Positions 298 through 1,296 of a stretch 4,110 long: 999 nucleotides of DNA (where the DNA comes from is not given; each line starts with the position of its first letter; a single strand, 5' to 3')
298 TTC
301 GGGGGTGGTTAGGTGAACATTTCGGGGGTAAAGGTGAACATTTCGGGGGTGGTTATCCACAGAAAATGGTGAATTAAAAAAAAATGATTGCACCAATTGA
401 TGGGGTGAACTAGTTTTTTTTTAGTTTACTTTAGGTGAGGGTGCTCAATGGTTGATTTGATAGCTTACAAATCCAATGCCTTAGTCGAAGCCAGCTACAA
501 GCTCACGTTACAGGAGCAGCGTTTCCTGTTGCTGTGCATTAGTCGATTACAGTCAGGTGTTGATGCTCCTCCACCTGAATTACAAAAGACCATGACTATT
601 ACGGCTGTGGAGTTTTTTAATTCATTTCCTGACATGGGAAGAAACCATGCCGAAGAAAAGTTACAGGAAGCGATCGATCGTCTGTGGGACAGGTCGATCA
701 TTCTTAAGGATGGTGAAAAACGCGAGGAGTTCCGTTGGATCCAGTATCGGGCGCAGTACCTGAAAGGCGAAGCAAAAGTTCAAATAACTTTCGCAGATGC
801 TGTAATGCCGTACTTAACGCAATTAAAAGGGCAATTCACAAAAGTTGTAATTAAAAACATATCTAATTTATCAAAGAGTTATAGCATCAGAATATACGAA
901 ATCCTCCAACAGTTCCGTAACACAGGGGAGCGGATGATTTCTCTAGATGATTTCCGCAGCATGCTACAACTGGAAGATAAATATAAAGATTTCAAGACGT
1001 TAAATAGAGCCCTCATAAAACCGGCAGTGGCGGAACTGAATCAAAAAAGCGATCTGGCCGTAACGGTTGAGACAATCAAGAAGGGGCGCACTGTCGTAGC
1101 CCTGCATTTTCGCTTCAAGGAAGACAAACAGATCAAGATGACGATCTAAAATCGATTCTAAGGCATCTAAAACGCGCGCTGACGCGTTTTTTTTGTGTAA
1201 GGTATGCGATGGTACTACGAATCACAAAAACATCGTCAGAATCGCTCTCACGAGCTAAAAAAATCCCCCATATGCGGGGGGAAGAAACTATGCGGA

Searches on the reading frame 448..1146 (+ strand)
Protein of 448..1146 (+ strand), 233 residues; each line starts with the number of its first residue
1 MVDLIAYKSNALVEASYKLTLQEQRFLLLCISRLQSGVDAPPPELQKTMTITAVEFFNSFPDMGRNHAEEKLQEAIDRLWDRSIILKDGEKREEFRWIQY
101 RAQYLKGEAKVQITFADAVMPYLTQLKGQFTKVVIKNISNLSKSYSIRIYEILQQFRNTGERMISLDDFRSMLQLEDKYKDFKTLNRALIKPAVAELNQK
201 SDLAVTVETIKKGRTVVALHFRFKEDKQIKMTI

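Call 11: search_protein_families(library=pfam, proteins=[window:448-1146:+])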
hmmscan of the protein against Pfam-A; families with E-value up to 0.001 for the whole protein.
window:448-1146:+ (233 aa): 2 families
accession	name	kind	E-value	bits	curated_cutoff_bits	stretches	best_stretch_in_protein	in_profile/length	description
PF01051.27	Rep3_N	-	1.8e-37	129.3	22.4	1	7-153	3-140/141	Initiator Replication protein, WH1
PF21205.3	Rep3_C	-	4e-21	75.5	21.1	1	165-223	1-59/59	Initiator Rep protein, WH2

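Call 59: search_solved_structures(query=window:448-1146:+, max_evalue=0.01)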
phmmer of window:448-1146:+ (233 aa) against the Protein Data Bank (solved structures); distinct sequences matched with E-value up to 0.01: 10.
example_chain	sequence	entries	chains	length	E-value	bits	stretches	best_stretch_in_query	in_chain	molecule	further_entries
1hkq_A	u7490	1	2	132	2e-12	50.2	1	1-135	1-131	REPLICATION PROTEIN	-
6h24_A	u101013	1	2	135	4.5e-12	49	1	4-135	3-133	Replication protein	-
2z9o_A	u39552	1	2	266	1.6e-10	44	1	8-225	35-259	Replication initiation protein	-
1rep_C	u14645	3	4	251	6.3e-10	42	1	8-225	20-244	PROTEIN (REPLICATION INITIATION PROTEIN) | Replication initiation protein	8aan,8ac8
36ow_C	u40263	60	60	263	7.4e-10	41.8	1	8-225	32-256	Replication initiation protein | RepB family plasmid replication initiator protein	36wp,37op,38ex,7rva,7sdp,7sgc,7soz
36nq_C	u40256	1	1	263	1.4e-09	40.9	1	8-225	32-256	Replication initiation protein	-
7uxy_C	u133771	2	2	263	2.7e-09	40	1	8-225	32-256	Replication initiation protein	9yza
36ot_C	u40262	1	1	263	3.3e-09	39.7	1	8-225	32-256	Replication initiation protein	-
38ep_C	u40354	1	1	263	1.2e-08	37.9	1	8-225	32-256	Replication initiation protein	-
2nra_C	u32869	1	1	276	1.5e-06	31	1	100-227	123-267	PI protein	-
